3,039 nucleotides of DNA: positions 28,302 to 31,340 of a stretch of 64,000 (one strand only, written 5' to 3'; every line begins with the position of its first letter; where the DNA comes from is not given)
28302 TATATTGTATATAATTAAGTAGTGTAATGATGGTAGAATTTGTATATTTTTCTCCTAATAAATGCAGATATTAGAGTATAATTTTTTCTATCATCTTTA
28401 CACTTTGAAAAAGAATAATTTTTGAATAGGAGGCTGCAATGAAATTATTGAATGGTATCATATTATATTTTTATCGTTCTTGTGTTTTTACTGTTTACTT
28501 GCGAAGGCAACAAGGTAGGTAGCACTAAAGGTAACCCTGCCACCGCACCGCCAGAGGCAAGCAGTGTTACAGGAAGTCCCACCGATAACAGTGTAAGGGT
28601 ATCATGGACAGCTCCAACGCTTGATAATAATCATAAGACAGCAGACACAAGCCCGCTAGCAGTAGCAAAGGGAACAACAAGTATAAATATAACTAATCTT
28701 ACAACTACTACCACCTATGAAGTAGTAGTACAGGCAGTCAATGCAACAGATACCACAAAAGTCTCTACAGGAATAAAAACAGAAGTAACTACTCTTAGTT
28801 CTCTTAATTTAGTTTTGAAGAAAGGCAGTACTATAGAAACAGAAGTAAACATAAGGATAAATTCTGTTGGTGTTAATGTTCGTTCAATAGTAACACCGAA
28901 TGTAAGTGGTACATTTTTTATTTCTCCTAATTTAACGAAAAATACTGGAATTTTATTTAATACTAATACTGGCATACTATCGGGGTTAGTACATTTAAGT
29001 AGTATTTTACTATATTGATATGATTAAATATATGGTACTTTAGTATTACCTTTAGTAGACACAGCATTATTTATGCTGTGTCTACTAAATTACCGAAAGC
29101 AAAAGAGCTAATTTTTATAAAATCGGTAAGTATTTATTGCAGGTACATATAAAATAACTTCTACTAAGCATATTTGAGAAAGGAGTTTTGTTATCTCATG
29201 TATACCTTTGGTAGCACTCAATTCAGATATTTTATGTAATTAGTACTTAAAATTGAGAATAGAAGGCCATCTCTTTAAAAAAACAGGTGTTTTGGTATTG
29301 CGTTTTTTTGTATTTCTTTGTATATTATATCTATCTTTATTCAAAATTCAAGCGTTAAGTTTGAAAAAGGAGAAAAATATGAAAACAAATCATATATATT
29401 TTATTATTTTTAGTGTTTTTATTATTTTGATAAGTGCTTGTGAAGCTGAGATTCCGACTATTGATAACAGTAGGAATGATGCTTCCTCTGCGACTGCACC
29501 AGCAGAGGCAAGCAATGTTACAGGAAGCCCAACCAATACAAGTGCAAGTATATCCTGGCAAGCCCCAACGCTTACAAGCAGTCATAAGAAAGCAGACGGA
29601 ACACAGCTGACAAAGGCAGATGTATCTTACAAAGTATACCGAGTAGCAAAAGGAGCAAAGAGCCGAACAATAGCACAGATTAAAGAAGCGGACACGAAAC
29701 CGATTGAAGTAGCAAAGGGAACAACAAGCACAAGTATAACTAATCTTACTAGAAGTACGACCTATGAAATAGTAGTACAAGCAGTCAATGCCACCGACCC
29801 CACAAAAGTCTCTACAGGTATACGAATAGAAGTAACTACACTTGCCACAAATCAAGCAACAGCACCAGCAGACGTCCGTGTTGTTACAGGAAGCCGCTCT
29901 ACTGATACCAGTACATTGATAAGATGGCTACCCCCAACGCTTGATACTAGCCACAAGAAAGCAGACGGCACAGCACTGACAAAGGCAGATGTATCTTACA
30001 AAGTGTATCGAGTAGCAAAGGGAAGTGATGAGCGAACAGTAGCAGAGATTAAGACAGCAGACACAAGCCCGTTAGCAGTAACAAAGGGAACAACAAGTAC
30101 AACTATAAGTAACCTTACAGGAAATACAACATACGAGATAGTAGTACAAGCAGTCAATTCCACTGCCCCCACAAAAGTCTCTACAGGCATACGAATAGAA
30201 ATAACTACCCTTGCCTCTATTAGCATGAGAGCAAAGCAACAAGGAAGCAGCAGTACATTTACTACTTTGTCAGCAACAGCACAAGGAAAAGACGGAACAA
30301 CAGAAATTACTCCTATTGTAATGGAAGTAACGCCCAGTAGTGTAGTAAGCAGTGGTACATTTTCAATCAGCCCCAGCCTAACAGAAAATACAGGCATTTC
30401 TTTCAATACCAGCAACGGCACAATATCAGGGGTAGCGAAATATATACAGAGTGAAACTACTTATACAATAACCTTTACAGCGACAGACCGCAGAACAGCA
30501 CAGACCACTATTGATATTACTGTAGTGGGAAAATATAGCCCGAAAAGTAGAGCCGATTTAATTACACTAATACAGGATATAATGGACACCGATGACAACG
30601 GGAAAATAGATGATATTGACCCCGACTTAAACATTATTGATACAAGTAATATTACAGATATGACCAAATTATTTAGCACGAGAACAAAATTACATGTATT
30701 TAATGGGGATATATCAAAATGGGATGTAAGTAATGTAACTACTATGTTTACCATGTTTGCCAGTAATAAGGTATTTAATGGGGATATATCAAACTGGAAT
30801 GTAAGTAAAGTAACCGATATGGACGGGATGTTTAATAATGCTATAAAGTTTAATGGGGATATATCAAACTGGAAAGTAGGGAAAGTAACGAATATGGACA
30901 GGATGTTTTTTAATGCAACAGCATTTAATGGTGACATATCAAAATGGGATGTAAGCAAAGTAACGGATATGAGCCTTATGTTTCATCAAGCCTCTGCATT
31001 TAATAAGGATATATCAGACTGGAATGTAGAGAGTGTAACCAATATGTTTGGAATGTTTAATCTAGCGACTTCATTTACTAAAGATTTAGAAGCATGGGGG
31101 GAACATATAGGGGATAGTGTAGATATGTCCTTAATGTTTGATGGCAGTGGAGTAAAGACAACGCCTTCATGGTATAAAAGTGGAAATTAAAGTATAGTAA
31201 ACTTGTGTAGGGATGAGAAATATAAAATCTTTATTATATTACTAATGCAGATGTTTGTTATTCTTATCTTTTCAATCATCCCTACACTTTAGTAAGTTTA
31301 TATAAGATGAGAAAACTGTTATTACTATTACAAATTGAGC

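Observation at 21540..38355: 17-kb paralogous FN3-repeat lipoprotein locus with shared 5'/3' modules: candidate surface contingency or antigenic-variation system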

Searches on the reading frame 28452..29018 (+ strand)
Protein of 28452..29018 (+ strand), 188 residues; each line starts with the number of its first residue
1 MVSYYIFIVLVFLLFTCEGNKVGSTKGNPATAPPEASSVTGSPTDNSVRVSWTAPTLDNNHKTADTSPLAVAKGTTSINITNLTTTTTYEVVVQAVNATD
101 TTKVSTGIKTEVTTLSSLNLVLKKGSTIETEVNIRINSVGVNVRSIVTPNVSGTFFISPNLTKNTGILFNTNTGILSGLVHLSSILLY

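Call 14: search_protein_families(library=pfam, proteins=[window:28452-29018:+], max_evalue=0.01)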
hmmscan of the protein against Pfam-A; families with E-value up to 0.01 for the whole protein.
window:28452-29018:+ (188 aa): 2 families
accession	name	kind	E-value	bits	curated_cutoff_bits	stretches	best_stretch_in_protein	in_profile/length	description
PF00041.27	fn3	-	1.3e-05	25.7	25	1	33-103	2-79/84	Fibronectin type III domain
PF07760.16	DUF1616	-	0.0018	17.9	31.6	1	75-144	212-279/307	Protein of unknown function (DUF1616)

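Call 15: search_protein_families(library=ncbifam, proteins=[window:28452-29018:+], max_evalue=0.01)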
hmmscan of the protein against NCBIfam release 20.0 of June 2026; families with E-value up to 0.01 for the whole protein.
window:28452-29018:+ (188 aa): 0 families

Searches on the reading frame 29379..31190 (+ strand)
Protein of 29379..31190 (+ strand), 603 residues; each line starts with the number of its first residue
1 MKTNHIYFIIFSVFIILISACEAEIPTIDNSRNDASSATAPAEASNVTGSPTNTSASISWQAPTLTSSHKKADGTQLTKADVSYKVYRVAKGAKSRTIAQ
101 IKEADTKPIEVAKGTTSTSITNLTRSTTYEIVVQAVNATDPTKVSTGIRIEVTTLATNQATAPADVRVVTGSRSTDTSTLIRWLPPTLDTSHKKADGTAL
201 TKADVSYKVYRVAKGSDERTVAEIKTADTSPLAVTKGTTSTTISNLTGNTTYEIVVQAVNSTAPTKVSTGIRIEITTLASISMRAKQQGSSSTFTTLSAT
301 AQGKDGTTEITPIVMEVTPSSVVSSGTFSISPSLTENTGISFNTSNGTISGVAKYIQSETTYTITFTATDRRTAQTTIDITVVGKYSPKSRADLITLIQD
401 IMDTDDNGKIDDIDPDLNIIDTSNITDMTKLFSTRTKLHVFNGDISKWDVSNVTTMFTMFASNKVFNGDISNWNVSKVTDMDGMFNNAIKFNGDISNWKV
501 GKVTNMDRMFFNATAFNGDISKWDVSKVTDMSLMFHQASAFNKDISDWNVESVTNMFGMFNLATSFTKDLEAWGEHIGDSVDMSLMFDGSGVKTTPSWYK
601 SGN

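Call 14: search_protein_families(library=pfam, proteins=[window:29379-31190:+], max_evalue=0.01)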
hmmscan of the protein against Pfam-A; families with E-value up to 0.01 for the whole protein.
window:29379-31190:+ (603 aa): 5 families
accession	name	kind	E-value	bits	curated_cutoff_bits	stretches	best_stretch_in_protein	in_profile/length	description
PF03382.20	DUF285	-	8.4e-60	200.2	25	2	494-590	16-110/120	Mycoplasma protein of unknown function, DUF285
PF00041.27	fn3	-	3.8e-10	40.3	25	2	46-146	5-82/84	Fibronectin type III domain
PF16656.11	Pur_ac_phosph_N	-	6.2e-05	23.9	30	0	175-261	11-83/93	Purple acid Phosphatase, N-terminal domain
PF05345.18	He_PIG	-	0.00011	23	24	1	298-382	6-95/96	Putative Ig domain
PF25059.1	FN3_DSCAM-DSCAML_C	-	0.00037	21.2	39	0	112-145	41-74/89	DSCAM/DSCAML C-terminal Fn3-like domain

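Call 15: search_protein_families(library=ncbifam, proteins=[window:29379-31190:+], max_evalue=0.01)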
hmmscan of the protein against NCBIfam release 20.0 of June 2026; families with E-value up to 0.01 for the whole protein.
window:29379-31190:+ (603 aa): 2 families
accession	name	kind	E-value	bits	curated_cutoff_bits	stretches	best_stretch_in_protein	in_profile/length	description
NF045896.1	Mbov_0838_LP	exception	4.2e-42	144.6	500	2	394-517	242-361/433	Mbov_0838 family PARCEL repeat surface lipoprotein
TIGR02167.2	Liste_lipo_26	repeat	6.6e-26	89.6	30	5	509-532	1-25/26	PARCEL repeat-containing surface protein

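Call 102: predict_structure(alignment_id=A3)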
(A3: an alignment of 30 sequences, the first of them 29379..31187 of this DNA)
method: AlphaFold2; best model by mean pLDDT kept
length: 603 residues; sequences in the alignment: 30
mean_pLDDT: 86.2   pTM: 0.50
mean pLDDT of the five models: 86.2, 85.9, 84.2, 83.9, 83.4
residues with pLDDT >= 90: 364; 70-90: 165; 50-70: 38; < 50: 36
segments of 3 or more residues with pLDDT < 50: 1-35
pLDDT, mean of each block of 10 residues (from residue 1): 37 34 32 61 94 90 94 93 96 92 95 94 89 96 96 75 92 84 94 90 95 93 94 92 91 96 93 90 85 78 67 83 79 77 88 70 89 87 78 89 66 77 94 84 92 97 91 97 96 97 98 97 97 98 96 96 96 88 92 90 51
secondary structure, 60 per line:
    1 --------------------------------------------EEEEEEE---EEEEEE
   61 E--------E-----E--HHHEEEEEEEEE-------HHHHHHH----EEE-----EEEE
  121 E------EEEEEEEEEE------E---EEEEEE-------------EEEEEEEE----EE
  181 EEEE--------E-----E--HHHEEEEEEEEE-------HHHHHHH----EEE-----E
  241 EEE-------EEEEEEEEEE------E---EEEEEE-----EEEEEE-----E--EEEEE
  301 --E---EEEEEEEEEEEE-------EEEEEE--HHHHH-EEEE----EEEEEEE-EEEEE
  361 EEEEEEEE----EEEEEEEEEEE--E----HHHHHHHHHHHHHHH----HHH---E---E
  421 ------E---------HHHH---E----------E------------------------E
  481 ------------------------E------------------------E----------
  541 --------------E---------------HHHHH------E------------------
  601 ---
elements in order: E45-51 E55-61 E82-90 H98-104 E109-111 E117-121 E128-137 E148-153 E167-174 E179-184 E205-213 H221-227 E232-234 E240-243 E251-260 E271-276 E282-287 E296-300 E307-318 E326-331 H334-338 E340-343 E348-354 E356-368 E373-383 H391-405 H437-440 H571-575

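Call 104: fold_search(model_id=the predicted structure, library=pdb)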
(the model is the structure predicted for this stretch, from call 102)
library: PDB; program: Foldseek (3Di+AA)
matches with E <= 10: 1882; with E <= 0.001: 537
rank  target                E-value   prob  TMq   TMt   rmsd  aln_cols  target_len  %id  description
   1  8q6t_I                2.0e-12  1.00  0.18  0.11  15.4       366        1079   18  Helical reconstruction of the relaxed thick filament from FIB milled left ventricular mouse myofibrils (released 2023-11-01)
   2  3r8q                  1.4e-11  1.00  0.17  0.35  15.2       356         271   17  Structure of Fibronectin domain 12-14 (released 2012-04-11)
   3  1fnh                  3.2e-11  1.00  0.18  0.33  11.5       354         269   16  CRYSTAL STRUCTURE OF HEPARIN AND INTEGRIN BINDING SEGMENT OF HUMAN FIBRONECTIN (released 1999-03-16)
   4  6xay_A                3.6e-11  1.00  0.17  0.33  15.4       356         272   17  Structure of a fragment of human fibronectin containing the 10th, 11th and 12th type III domains (released 2021-06-09)
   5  6xay_C                8.0e-11  1.00  0.19  0.34  14.1       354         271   17  Structure of a fragment of human fibronectin containing the 10th, 11th and 12th type III domains (released 2021-06-09)
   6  7sl4_A                8.8e-11  1.00  0.16  0.13  18.5       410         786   12  Full-length insulin receptor bound with site 2 binding deficient mutant insulin (B-L17R) -- asymmetric conformation (released 2022-03-30)
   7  7v3p_A                1.1e-10  1.00  0.16  0.14  16.2       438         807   13  Cryo-EM structure of the IGF1R/insulin complex (released 2022-08-17)
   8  8yyl_B                2.2e-10  1.00  0.16  0.19  21.2       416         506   12  Cryo-EM structure of the complex IR with one insulin (released 2025-04-09)
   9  7tyj_B                2.5e-10  1.00  0.17  0.26  14.5       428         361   11  Cryo-EM Structure of insulin receptor-related receptor (IRR) in apo-state captured at pH 7. The 3D refinement was focu (released 2023-02-15)
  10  6pxv_A                2.9e-10  1.00  0.16  0.13  19.1       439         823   11  Cryo-EM structure of full-length insulin receptor bound to 4 insulin. 3D refinement was focused on the extracellular r (released 2019-09-04)
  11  6pyh_A                3.1e-10  1.00  0.17  0.14  18.4       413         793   13  Cryo-EM structure of full-length IGF1R-IGF1 complex. Only the extracellular region of the complex is resolved. (released 2019-10-23)
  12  6xay_B                3.2e-10  1.00  0.17  0.33  15.4       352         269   18  Structure of a fragment of human fibronectin containing the 10th, 11th and 12th type III domains (released 2021-06-09)
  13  4bq8_A                3.7e-10  1.00  0.17  0.40  11.5       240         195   20  Crystal structure of the RGMB-NEO1 complex form 3 (released 2013-06-12)
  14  7mrs_A                3.7e-10  1.00  0.16  0.29  15.3       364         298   16  Zebrafish CNTN4 APPb complex (released 2022-01-05)
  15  7stk_B                3.7e-10  1.00  0.16  0.13  17.3       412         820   11  Full-length insulin receptor bound with unsaturated insulin WT (2 insulins bound) asymmetric conformation (Conformatio (released 2022-03-30)
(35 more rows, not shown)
